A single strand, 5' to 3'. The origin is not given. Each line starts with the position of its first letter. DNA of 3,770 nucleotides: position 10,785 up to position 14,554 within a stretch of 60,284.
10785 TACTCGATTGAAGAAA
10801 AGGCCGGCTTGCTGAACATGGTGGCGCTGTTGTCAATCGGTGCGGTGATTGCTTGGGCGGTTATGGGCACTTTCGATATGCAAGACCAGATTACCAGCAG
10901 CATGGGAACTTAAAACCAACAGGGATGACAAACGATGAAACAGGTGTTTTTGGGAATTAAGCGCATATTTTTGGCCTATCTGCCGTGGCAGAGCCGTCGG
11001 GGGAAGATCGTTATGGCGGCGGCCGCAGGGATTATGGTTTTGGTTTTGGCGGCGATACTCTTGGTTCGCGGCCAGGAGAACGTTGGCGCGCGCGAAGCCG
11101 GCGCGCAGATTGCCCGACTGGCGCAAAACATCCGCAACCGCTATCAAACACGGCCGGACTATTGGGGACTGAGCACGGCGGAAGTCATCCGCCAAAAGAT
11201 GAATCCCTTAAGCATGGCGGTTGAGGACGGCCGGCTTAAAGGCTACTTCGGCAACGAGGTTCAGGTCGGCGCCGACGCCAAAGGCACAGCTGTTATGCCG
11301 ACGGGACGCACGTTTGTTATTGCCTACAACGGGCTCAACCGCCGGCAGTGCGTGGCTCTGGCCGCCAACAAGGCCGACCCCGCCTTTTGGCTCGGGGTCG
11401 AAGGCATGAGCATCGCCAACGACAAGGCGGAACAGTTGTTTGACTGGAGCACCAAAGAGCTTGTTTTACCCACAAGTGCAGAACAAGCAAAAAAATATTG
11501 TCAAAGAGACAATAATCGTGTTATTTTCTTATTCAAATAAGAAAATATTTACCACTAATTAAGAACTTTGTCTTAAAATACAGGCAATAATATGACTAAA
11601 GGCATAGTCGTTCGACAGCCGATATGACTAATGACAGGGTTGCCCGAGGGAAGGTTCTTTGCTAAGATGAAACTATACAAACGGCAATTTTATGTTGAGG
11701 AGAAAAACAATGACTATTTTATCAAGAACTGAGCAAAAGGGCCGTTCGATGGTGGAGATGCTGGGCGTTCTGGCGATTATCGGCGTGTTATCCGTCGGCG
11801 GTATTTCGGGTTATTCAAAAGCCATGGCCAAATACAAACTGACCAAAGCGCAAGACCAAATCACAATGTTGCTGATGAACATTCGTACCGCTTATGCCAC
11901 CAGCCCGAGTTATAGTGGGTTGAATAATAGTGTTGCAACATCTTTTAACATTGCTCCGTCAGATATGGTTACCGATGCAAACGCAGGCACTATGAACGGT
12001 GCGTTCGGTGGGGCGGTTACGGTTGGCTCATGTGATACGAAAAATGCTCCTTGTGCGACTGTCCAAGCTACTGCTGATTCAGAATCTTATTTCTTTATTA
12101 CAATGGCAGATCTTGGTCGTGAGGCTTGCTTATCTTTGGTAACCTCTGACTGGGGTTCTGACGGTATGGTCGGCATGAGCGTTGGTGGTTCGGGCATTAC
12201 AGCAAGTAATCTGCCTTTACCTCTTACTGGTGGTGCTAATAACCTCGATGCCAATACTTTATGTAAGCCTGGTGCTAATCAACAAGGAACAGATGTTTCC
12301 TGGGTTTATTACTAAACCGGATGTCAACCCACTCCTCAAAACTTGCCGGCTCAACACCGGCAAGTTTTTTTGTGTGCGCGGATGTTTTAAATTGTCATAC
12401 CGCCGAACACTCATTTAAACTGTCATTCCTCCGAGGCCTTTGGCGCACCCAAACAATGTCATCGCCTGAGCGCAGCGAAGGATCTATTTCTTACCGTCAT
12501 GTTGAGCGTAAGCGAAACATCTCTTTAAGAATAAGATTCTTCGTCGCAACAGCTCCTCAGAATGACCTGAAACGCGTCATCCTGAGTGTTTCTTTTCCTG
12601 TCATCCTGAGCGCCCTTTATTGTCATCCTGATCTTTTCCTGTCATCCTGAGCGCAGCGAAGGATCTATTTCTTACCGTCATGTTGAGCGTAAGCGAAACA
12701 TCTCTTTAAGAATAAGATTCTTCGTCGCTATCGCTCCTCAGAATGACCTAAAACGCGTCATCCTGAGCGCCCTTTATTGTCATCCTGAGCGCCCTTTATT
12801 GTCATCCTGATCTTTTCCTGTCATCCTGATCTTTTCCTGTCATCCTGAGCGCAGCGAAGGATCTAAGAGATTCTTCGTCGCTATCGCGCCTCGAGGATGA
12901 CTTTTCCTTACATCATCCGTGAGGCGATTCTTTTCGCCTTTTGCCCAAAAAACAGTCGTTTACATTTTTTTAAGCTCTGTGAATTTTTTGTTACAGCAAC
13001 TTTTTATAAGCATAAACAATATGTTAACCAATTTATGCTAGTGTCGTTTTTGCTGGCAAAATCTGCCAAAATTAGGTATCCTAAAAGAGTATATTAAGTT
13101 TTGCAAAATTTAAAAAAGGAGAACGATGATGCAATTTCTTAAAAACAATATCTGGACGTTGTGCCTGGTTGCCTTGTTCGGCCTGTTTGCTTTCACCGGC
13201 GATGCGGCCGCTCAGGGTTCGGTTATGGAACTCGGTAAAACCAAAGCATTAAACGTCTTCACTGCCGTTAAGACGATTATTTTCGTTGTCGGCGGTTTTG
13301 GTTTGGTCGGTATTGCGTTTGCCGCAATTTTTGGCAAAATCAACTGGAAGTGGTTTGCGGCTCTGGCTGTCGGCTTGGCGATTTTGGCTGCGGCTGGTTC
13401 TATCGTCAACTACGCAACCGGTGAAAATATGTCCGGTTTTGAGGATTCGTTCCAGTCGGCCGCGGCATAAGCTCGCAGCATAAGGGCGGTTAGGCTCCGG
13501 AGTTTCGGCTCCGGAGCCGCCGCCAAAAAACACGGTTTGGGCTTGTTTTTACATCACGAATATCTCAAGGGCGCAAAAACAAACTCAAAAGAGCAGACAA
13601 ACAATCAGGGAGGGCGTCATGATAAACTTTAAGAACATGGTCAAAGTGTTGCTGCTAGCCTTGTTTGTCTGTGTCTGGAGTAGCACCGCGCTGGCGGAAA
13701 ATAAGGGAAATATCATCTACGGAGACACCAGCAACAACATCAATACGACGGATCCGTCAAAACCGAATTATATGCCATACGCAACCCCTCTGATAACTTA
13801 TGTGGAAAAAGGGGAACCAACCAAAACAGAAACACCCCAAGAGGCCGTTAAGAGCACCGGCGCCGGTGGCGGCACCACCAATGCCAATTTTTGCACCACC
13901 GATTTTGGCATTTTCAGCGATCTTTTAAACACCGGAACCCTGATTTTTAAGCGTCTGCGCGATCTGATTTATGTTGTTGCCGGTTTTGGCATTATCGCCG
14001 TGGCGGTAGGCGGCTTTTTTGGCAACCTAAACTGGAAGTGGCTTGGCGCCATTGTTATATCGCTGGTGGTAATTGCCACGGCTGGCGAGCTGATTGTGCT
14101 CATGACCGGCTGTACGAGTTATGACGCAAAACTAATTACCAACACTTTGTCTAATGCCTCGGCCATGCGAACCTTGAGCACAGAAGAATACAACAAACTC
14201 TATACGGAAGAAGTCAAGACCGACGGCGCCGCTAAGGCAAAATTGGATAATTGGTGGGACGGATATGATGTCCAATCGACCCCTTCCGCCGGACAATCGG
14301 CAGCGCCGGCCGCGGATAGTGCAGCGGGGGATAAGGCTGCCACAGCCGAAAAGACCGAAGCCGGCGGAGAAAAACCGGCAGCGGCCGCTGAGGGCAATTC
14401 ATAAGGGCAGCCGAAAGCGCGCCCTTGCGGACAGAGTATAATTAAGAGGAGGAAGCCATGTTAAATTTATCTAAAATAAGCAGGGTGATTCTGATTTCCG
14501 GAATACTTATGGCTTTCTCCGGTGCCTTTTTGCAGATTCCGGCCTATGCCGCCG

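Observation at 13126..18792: Three tandem VirB2-like genes of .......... size, ending in a 1444-aa coiled-coil protein with an embedded pilin domain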

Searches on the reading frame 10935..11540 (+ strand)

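Call 4: search_protein_families(library=pfam, proteins=[window:10935-11540:+], max_evalue=1)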
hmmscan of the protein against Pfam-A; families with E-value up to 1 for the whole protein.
window:10935-11540:+ (201 aa): 5 families
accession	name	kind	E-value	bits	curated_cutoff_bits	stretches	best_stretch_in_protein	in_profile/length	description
PF08805.16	PilS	-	7e-08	33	22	1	58-198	10-135/138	PilS N terminal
PF05307.16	Bundlin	-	2.1e-05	25.3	22.3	1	52-145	9-100/151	Bundlin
PF10052.14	DUF2288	-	0.042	14.4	25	1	157-194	40-76/91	Protein of unknown function (DUF2288)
PF15826.10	PUMA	-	0.13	13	26.4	1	43-73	120-150/189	Bcl-2-binding component 3, p53 upregulated modulator of apoptosis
PF17289.8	Terminase_6C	-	0.14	12.6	22.6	0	85-158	30-100/155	Terminase RNaseH-like domain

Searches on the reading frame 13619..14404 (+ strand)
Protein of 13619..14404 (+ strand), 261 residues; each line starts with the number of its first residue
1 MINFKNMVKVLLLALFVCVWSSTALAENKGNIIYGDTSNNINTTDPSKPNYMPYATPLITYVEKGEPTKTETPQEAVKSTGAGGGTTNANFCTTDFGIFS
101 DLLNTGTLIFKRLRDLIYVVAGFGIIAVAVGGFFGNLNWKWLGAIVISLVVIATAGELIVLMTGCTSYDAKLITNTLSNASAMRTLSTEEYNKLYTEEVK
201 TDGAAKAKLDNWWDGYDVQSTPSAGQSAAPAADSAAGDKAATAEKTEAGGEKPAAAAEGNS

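Call 4: search_protein_families(library=pfam, proteins=[window:13619-14404:+], max_evalue=1)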
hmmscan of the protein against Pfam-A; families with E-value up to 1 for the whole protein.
window:13619-14404:+ (261 aa): 2 families
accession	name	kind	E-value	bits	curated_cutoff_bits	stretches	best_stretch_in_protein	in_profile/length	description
PF04956.18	TrbC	-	0.00029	21.4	27.9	1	111-159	46-95/98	TrbC/VIRB2 pilin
PF12930.12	DUF3836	-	0.6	10.4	25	1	5-41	4-41/127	Family of unknown function (DUF3836)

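Call 34: search_protein_families(library=ncbifam, proteins=[window:13619-14404:+], max_evalue=0.1)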
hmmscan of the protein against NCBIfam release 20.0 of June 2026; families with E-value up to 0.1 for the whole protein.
window:13619-14404:+ (261 aa): 1 family
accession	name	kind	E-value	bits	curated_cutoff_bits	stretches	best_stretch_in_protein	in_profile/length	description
NF041599.1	reg_PtrA_PA2808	domain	0.064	13.2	31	0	6-27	2-22/46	co-regulatory protein PtrA N-terminal domain-containing protein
